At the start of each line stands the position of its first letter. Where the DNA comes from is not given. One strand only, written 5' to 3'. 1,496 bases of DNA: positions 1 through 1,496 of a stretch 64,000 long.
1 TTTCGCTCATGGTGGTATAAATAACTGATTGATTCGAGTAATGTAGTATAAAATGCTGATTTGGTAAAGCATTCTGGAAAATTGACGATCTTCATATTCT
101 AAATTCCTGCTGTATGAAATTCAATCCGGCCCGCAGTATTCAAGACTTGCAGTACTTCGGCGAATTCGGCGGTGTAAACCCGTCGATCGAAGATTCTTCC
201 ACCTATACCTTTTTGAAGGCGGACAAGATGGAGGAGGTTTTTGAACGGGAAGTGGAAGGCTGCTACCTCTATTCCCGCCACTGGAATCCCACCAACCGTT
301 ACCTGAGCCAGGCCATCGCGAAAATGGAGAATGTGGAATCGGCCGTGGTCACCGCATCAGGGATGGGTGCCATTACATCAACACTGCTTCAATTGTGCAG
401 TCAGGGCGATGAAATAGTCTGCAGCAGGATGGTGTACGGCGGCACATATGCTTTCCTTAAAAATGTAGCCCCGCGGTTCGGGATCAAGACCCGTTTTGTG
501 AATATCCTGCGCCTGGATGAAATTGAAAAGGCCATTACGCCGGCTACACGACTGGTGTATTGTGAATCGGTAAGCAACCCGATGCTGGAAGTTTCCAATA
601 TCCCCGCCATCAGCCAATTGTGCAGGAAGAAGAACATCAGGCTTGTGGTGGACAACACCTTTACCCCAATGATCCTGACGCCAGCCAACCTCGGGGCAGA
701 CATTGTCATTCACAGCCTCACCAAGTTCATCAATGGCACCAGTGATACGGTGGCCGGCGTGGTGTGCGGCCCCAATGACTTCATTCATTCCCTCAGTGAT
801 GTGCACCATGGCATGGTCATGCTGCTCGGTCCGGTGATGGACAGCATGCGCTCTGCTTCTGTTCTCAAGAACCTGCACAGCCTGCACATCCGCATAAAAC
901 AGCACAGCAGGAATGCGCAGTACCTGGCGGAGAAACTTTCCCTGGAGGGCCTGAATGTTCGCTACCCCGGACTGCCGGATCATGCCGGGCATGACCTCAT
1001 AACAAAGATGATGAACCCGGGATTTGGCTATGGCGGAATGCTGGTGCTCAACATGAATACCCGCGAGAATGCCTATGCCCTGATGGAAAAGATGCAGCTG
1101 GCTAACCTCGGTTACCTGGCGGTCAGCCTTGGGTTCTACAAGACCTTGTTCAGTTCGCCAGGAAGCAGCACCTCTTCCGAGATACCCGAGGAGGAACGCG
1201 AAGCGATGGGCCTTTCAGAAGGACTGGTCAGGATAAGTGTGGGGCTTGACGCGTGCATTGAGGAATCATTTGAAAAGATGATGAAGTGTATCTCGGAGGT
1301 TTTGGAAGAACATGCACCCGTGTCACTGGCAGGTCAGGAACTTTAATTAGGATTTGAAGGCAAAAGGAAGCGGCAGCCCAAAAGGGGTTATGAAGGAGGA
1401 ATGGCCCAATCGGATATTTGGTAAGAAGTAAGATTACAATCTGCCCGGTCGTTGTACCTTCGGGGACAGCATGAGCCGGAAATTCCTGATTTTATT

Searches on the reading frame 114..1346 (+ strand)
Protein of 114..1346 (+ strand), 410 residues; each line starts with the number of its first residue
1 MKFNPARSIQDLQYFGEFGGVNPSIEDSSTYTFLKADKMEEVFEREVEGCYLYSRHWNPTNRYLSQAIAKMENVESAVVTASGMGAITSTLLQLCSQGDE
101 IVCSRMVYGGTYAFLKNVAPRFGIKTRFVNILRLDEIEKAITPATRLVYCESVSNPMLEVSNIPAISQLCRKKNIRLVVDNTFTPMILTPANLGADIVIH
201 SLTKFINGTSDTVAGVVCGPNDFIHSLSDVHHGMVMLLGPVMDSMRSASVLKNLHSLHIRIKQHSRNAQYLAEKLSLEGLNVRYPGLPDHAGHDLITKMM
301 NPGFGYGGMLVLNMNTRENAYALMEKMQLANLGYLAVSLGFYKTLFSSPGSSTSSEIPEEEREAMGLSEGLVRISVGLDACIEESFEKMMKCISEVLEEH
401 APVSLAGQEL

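Call 47: find_encoding_contigs(protein=window:114-1346:+, flank=10000, max_places=1)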
Protein window:114-1346:+ (410 aa): no gene with exactly this product is on record in the collection.

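Call 73: search_protein_families(library=pfam, proteins=[window:114-1346:+], max_evalue=0.001)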
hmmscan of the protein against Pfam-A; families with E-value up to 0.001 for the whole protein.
window:114-1346:+ (410 aa): 6 families
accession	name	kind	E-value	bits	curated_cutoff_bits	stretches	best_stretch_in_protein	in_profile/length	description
PF01053.26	Cys_Met_Meta_PP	-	3.2e-99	332.5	27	1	17-379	14-367/381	Cys/Met metabolism PLP-dependent enzyme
PF00155.27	Aminotran_1_2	-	6.8e-12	45.7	19.7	1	66-282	49-297/361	Aminotransferase class I and II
PF00266.25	Aminotran_5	-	1.5e-09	37.8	21.5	1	81-237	71-231/371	Aminotransferase class-V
PF01212.27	Beta_elim_lyase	-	1.7e-07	31.3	27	1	58-278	31-268/288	Beta-eliminating lyase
PF06838.17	Met_gamma_lyase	-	4.4e-06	25.9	24.2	1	69-228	65-247/405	Methionine gamma-lyase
PF01041.23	DegT_DnrJ_EryC1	-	1.7e-05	24.7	19.8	1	59-180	24-145/360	DegT/DnrJ/EryC1/StrS aminotransferase family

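Call 79: search_protein_families(library=ncbifam, proteins=[window:114-1346:+], max_evalue=0.001)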
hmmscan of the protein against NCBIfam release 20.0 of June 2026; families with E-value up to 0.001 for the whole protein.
window:114-1346:+ (410 aa): 67 families (the best 25 are shown)
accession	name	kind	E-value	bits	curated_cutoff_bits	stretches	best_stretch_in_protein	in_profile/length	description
TIGR01328.1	met_gam_lyase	equivalog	1.9e-88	297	549.7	1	16-381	17-377/391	methionine gamma-lyase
NF005695.0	PRK07503.1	equivalog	1.5e-84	284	666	1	18-380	25-382/403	methionine gamma-lyase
NF006003.0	PRK08133.1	equivalog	2e-82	277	522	1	27-381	35-383/396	O-succinylhomoserine sulfhydrylase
NF004876.0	PRK06234.1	subfamily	1.6e-79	267.8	666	1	17-380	23-383/400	methionine gamma-lyase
TIGR01325.1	O_suc_HS_sulf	equivalog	1.4e-77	260.9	510.05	1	28-380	24-368/380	O-succinylhomoserine sulfhydrylase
NF005976.0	PRK08064.1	equivalog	7.4e-75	252.3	627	1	18-395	22-385/390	cystathionine beta-lyase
NF005810.0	PRK07671.1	equivalog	1.1e-74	251.8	594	1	19-381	19-365/377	bifunctional cystathionine gamma-lyase/homocysteine desulfhydrase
TIGR01326.1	OAH_OAS_sulfhy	subfamily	1.1e-73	248.4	495.1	2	25-223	24-222/418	O-acetylhomoserine aminocarboxypropyltransferase/cysteine synthase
NF006097.0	PRK08249.1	equivalog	6.6e-72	242.1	600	1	20-381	28-382/402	cystathionine gamma-synthase family protein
NF005263.0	PRK06767.1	equivalog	4.5e-70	236.6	617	1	18-396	21-382/392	methionine gamma-lyase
NF006347.0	PRK08574.1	equivalog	1e-68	231.9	477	1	20-380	19-370/385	cystathionine gamma-synthase family protein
NF005871.0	PRK07811.1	equivalog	1.8e-67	227.6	513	1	18-380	28-374/389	cystathionine gamma-synthase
TIGR02080.1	O_succ_thio_ly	equivalog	1.9e-67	227.7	504.55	1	17-380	18-367/382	cystathionine gamma-synthase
NF005696.0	PRK07504.1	equivalog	7.5e-66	222.5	675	1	21-381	28-382/397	O-succinylhomoserine sulfhydrylase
NF006096.0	PRK08248.1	equivalog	2.2e-64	217.7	726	2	27-233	33-239/431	homocysteine synthase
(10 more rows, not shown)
